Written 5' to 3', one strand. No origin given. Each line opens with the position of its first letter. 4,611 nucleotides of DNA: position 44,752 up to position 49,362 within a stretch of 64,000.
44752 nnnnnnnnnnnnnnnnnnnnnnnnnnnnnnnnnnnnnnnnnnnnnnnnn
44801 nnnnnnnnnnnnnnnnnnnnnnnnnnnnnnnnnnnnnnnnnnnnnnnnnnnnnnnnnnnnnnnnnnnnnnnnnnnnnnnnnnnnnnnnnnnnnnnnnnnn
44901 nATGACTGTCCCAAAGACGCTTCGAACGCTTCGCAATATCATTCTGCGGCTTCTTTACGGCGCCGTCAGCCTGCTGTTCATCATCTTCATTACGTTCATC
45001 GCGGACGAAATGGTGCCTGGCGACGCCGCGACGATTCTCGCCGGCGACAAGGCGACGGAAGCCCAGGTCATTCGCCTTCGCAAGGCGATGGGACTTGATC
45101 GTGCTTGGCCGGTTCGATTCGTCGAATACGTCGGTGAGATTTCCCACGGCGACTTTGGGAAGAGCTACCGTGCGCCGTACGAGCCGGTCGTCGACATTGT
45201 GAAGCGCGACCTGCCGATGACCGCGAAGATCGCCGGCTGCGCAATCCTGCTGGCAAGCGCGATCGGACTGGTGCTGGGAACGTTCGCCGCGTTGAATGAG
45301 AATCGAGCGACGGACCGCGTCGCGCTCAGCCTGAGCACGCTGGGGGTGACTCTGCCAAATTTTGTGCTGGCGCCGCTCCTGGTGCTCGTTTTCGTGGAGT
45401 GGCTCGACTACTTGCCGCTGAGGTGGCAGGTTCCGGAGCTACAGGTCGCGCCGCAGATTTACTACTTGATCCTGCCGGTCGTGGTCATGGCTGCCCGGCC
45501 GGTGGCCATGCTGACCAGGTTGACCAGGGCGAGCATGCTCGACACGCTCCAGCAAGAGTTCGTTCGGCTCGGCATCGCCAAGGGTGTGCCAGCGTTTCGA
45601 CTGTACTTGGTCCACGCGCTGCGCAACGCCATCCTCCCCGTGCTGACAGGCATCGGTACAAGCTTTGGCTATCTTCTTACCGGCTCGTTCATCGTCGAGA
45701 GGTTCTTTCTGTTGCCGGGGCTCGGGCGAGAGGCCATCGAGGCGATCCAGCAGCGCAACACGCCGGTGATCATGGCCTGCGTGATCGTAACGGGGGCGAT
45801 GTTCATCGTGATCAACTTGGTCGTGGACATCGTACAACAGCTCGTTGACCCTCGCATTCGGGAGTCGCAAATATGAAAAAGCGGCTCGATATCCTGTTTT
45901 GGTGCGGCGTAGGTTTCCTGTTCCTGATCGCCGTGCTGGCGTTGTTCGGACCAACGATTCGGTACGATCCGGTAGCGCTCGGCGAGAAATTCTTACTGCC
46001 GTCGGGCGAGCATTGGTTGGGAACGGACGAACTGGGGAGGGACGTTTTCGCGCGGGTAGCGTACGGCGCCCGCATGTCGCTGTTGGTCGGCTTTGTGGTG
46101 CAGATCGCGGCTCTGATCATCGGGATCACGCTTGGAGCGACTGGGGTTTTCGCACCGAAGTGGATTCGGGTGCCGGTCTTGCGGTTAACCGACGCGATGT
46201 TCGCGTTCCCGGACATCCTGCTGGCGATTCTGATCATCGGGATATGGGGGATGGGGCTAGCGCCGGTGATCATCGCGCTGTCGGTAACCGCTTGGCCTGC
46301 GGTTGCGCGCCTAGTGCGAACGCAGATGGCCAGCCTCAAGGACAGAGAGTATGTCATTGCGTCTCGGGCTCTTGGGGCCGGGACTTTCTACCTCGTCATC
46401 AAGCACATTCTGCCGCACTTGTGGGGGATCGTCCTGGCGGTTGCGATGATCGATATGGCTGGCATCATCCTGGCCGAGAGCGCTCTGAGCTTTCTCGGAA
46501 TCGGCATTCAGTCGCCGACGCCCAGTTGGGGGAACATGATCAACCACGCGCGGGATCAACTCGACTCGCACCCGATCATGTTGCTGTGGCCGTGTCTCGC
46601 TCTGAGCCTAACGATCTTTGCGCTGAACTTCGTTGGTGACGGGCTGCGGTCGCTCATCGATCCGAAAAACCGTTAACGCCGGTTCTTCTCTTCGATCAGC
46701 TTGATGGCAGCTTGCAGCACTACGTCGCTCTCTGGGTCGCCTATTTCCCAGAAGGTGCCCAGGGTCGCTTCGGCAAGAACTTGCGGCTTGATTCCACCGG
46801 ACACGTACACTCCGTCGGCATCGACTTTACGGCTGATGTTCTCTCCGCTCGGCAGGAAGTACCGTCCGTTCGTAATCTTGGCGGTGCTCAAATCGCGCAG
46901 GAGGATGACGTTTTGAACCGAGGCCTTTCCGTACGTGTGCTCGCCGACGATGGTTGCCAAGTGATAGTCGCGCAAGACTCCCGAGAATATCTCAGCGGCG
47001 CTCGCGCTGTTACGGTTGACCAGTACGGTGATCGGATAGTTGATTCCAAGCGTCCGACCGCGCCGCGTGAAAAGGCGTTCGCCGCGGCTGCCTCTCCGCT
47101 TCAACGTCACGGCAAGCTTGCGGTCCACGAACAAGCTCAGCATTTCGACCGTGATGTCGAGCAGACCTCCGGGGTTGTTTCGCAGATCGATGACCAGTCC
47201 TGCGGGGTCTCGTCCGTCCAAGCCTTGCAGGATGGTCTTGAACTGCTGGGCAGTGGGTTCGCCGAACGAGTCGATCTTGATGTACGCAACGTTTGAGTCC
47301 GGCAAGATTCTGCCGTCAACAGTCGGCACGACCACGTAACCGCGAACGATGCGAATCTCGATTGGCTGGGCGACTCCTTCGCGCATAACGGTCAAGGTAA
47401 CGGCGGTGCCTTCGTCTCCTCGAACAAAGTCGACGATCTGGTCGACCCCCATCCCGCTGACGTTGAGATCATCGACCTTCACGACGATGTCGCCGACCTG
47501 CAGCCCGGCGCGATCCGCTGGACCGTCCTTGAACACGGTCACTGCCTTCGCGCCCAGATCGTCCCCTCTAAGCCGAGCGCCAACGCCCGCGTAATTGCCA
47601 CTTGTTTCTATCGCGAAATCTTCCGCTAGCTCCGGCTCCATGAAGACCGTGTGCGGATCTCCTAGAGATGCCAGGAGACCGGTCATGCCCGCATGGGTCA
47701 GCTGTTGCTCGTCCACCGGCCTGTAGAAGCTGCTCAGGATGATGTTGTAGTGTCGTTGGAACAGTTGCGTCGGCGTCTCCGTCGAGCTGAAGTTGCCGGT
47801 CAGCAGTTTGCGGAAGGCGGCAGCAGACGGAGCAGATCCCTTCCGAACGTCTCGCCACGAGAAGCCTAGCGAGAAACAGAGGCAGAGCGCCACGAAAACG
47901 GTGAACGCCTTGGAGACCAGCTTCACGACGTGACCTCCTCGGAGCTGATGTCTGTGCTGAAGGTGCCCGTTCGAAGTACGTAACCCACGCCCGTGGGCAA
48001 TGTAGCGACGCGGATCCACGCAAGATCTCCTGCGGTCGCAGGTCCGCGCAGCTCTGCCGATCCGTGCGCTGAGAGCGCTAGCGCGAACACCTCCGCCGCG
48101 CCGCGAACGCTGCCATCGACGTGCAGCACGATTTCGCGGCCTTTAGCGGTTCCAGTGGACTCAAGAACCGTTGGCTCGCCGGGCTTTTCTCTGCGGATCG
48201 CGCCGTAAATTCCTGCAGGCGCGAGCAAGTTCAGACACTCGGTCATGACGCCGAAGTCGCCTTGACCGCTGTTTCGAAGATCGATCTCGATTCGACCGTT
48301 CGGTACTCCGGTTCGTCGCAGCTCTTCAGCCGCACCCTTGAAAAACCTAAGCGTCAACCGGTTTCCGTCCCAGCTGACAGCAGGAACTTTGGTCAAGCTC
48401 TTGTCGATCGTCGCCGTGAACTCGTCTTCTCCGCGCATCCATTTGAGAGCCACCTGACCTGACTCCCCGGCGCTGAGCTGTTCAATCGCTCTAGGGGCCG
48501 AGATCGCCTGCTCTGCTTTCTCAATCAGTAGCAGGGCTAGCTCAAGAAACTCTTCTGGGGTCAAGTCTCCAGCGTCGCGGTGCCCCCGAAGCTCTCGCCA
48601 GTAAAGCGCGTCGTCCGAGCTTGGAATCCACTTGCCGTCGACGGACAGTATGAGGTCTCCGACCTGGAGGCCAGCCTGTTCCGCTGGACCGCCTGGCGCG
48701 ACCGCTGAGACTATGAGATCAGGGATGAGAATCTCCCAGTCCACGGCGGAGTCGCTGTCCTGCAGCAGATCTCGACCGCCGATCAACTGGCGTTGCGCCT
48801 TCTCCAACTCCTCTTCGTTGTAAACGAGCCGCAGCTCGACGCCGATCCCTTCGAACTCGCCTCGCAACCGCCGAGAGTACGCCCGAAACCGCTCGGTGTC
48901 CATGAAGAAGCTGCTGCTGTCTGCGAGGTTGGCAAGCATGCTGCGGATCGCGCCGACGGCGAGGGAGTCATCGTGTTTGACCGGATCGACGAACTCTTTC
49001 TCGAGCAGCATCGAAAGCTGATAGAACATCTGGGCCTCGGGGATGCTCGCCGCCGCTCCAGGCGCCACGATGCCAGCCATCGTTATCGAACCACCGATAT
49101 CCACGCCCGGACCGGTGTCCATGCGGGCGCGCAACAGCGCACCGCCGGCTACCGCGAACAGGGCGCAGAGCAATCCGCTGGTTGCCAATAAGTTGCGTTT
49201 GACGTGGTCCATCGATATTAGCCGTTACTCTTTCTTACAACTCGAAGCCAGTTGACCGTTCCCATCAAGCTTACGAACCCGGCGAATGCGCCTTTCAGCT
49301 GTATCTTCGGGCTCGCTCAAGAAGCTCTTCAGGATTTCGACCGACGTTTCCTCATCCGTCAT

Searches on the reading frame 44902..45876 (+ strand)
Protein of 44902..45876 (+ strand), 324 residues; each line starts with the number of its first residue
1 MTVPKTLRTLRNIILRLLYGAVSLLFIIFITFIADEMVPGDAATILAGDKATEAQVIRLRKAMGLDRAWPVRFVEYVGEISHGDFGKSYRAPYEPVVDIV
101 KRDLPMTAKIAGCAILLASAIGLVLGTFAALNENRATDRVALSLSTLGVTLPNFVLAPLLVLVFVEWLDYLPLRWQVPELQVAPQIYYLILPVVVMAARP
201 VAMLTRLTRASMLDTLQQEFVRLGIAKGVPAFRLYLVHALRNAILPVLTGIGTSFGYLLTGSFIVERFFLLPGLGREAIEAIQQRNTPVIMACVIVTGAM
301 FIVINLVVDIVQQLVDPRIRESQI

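Call 47: search_protein_families(library=pfam, proteins=[window:44902-45876:+], max_evalue=0.00001)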
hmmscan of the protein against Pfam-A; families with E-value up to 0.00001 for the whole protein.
window:44902-45876:+ (324 aa): 2 families
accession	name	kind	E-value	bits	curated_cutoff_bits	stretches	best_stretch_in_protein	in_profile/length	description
PF00528.27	BPD_transp_1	-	2.8e-40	138.5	26.4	1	122-320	1-183/184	Binding-protein-dependent transport system inner membrane component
PF19300.4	BPD_transp_1_N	-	5.1e-10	40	23.8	1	10-88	2-92/114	Binding-prot-dependent transport system membrane comp, N-term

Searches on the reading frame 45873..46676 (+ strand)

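Call 47: search_protein_families(library=pfam, proteins=[window:45873-46676:+], max_evalue=0.00001)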
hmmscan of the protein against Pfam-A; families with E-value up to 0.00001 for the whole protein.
window:45873-46676:+ (267 aa): 1 family
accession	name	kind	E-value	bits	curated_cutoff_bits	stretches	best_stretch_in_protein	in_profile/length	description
PF00528.27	BPD_transp_1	-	5.6e-29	101.6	26.4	1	81-266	2-182/184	Binding-protein-dependent transport system inner membrane component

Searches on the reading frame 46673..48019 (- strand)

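Call 47: search_protein_families(library=pfam, proteins=[window:46673-48019:-], max_evalue=0.00001)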
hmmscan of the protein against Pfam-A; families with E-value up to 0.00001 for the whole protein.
window:46673-48019:- (448 aa): 5 families
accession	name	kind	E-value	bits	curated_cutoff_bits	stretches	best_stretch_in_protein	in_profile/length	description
PF03572.23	Peptidase_S41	-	2.9e-43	147.7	24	1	243-401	1-161/165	Peptidase family S41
PF17820.7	PDZ_6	-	9.1e-14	51.4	27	1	164-212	7-53/54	PDZ domain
PF13180.12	PDZ_2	-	2.1e-09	38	27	1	146-222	3-78/80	PDZ domain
PF00595.29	PDZ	-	1.8e-08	35.1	23.2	1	145-212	11-81/81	PDZ domain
PF22694.1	CtpB_N-like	-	9.4e-08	32.8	27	1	85-130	39-84/85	Activating protease CtpB N-terminal domain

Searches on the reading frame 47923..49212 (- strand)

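Call 47: search_protein_families(library=pfam, proteins=[window:47923-49212:-], max_evalue=0.00001)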
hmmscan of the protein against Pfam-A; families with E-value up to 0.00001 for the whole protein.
window:47923-49212:- (429 aa): 3 families
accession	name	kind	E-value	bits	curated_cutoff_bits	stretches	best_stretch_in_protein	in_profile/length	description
PF17820.7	PDZ_6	-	6.2e-12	45.5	27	1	167-196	1-30/54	PDZ domain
PF00595.29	PDZ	-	3.2e-07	31.1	23.2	1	163-196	24-57/81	PDZ domain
PF13180.12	PDZ_2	-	4.3e-07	30.6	27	1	132-202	12-50/80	PDZ domain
